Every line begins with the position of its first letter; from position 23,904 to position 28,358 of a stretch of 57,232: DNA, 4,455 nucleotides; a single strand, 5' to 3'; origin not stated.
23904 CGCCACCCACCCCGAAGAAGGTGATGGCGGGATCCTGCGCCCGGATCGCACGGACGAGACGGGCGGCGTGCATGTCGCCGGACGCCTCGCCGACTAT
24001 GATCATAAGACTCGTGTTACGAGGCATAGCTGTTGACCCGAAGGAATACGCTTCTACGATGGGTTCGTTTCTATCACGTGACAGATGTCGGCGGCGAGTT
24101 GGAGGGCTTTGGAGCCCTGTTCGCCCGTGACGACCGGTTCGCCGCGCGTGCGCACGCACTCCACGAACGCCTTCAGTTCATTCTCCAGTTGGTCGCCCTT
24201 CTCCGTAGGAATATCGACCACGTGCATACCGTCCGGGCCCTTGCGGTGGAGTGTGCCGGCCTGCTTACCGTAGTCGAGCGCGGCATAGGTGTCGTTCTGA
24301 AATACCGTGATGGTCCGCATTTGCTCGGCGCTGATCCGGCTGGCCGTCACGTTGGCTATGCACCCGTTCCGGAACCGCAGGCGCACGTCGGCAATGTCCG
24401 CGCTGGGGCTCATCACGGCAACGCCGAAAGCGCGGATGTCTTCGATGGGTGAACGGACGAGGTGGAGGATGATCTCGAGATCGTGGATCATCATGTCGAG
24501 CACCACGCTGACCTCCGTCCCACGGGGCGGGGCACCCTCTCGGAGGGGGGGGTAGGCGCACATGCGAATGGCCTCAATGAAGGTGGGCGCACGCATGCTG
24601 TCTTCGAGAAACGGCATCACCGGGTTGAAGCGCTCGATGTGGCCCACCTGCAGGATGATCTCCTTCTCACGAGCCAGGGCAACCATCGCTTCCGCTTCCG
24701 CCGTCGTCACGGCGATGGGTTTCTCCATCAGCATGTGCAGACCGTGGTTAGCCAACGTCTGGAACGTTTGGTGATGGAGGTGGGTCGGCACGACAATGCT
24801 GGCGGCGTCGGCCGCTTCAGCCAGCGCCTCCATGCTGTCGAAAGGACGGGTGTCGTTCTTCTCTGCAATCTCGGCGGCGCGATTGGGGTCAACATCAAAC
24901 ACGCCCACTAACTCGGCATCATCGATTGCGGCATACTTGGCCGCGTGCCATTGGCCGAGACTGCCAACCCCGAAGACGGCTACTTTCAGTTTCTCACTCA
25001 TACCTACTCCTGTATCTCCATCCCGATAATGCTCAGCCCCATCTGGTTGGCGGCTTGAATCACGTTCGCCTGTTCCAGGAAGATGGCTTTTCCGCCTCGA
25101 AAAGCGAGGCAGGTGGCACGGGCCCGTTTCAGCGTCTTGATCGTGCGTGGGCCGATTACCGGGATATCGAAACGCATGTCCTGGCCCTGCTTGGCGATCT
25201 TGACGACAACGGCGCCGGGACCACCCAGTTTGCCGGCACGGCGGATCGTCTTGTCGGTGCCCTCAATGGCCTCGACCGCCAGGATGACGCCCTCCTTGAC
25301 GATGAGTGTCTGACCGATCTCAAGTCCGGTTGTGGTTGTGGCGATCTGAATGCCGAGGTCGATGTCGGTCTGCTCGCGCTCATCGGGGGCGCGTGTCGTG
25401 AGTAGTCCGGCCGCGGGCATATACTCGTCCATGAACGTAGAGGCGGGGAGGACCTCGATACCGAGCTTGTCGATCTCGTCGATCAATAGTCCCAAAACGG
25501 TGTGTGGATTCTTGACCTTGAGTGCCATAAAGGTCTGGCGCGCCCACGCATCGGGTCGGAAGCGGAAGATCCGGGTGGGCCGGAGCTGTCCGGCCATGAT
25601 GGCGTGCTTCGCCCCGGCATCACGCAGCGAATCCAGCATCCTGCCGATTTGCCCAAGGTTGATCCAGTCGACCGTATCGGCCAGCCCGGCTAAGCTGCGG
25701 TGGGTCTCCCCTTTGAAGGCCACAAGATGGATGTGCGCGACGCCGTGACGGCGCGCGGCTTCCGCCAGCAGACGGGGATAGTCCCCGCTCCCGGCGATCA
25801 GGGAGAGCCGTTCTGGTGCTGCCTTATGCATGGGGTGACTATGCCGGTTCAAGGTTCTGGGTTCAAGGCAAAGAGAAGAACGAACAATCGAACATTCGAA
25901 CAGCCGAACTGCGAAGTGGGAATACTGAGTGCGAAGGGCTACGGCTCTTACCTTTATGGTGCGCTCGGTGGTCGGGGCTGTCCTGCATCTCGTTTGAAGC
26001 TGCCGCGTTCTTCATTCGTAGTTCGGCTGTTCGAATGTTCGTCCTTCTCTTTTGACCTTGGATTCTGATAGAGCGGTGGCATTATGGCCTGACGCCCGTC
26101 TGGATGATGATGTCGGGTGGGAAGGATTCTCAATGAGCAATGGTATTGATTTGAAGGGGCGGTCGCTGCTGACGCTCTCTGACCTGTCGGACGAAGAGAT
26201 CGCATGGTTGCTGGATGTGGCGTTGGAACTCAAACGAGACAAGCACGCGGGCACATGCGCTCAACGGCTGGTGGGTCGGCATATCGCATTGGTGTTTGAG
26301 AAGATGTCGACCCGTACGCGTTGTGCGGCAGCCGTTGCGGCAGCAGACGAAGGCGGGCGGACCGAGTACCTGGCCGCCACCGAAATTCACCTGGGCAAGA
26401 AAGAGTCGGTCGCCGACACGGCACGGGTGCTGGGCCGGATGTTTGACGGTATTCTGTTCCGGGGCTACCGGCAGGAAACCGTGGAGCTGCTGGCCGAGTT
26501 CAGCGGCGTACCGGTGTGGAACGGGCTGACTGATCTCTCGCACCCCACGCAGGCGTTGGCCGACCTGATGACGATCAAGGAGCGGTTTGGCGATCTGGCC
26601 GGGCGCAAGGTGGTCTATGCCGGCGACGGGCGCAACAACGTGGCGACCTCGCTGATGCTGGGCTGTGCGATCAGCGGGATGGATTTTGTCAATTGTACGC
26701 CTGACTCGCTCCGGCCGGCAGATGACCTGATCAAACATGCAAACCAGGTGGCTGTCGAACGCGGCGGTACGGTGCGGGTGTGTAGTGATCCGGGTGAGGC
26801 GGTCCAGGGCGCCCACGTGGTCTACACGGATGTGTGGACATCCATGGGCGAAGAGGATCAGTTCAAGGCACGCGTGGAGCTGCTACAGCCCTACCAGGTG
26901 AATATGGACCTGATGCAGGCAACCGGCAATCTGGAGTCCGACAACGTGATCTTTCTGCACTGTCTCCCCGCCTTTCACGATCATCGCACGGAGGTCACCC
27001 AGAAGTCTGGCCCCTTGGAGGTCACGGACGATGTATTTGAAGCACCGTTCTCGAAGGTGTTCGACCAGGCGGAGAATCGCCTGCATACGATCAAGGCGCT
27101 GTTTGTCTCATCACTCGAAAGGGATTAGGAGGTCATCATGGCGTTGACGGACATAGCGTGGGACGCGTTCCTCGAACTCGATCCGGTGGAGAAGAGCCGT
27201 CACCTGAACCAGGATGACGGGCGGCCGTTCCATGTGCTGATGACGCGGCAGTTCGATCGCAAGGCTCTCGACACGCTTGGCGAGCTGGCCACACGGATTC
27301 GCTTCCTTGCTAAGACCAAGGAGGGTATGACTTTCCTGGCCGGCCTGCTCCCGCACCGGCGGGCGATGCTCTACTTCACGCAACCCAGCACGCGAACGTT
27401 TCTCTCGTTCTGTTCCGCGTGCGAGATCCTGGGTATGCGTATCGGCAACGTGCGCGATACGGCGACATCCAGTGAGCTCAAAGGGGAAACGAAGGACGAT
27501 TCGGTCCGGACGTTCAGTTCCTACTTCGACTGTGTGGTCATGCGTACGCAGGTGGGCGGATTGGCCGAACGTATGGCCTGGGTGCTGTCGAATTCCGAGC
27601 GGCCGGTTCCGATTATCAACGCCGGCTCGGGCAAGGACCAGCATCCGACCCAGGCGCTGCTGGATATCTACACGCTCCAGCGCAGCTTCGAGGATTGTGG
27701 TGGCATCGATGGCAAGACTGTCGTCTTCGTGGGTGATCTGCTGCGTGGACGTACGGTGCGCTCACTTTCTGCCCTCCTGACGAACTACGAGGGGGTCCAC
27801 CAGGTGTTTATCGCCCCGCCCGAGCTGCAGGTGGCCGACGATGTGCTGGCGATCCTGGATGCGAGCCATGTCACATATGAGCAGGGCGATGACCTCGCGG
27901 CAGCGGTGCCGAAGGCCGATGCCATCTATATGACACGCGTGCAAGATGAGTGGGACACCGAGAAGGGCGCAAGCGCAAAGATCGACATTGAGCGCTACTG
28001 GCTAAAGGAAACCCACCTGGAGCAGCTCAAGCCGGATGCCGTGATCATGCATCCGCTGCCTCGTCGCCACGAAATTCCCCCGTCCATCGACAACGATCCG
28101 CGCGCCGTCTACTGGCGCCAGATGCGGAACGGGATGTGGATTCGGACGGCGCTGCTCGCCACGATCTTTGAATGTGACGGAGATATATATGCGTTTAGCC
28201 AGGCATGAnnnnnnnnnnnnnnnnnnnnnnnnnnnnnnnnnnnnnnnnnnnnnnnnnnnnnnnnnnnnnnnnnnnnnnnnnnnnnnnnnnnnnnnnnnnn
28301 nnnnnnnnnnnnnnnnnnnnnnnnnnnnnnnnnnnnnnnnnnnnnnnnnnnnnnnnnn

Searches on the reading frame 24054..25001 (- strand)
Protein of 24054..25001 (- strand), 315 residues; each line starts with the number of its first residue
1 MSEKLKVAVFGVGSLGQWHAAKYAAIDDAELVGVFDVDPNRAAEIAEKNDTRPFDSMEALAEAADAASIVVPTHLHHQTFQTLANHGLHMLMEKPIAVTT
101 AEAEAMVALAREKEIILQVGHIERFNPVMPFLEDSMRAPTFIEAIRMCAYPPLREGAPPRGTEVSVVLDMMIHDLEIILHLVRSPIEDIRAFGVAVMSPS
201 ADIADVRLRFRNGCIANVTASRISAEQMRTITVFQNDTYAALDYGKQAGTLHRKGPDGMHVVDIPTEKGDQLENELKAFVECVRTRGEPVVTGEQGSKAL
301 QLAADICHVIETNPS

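Call 56: search_protein_families(library=pfam, proteins=[window:24054-25001:-], max_evalue=0.00001)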
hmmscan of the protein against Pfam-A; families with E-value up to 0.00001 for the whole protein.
window:24054-25001:- (315 aa): 2 families
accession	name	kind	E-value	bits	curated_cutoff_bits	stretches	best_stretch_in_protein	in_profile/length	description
PF01408.29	GFO_IDH_MocA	-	1.2e-27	97.5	24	1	5-121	1-120/120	Oxidoreductase family, NAD-binding Rossmann fold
PF22725.1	GFO_IDH_MocA_C3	-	2.8e-08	34.2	27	1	165-233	44-116/124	GFO/IDH/MocA C-terminal domain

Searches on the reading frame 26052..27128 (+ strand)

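Call 56: search_protein_families(library=pfam, proteins=[window:26052-27128:+], max_evalue=0.00001)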
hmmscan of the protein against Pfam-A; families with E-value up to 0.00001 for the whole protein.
window:26052-27128:+ (358 aa): 2 families
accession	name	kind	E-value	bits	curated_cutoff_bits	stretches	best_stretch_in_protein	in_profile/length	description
PF00185.30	OTCace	-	8.1e-51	172.6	29.4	1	184-352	2-155/157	Aspartate/ornithine carbamoyltransferase, Asp/Orn binding domain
PF02729.26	OTCace_N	-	2e-43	148.4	29.9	1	37-177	1-148/148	Aspartate/ornithine carbamoyltransferase, carbamoyl-P binding domain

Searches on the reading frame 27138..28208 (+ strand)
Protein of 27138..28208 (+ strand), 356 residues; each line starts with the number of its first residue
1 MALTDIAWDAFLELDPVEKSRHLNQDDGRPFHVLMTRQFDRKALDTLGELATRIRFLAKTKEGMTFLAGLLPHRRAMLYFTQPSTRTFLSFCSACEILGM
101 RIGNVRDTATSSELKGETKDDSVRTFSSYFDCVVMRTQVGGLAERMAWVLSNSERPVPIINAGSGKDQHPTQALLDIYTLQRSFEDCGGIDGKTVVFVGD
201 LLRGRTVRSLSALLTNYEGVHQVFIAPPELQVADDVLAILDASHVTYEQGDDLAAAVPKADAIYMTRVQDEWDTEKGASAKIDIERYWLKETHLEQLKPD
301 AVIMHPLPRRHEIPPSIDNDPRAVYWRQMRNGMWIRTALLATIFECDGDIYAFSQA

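Call 56: search_protein_families(library=pfam, proteins=[window:27138-28208:+], max_evalue=0.00001)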
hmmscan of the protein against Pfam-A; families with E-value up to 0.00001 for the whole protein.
window:27138-28208:+ (356 aa): 2 families
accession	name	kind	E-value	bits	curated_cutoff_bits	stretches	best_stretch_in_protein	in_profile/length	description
PF02729.26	OTCace_N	-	4e-29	102.1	29.9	1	32-181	2-147/148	Aspartate/ornithine carbamoyltransferase, carbamoyl-P binding domain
PF00185.30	OTCace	-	3.9e-27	95.6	29.4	1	191-342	1-156/157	Aspartate/ornithine carbamoyltransferase, Asp/Orn binding domain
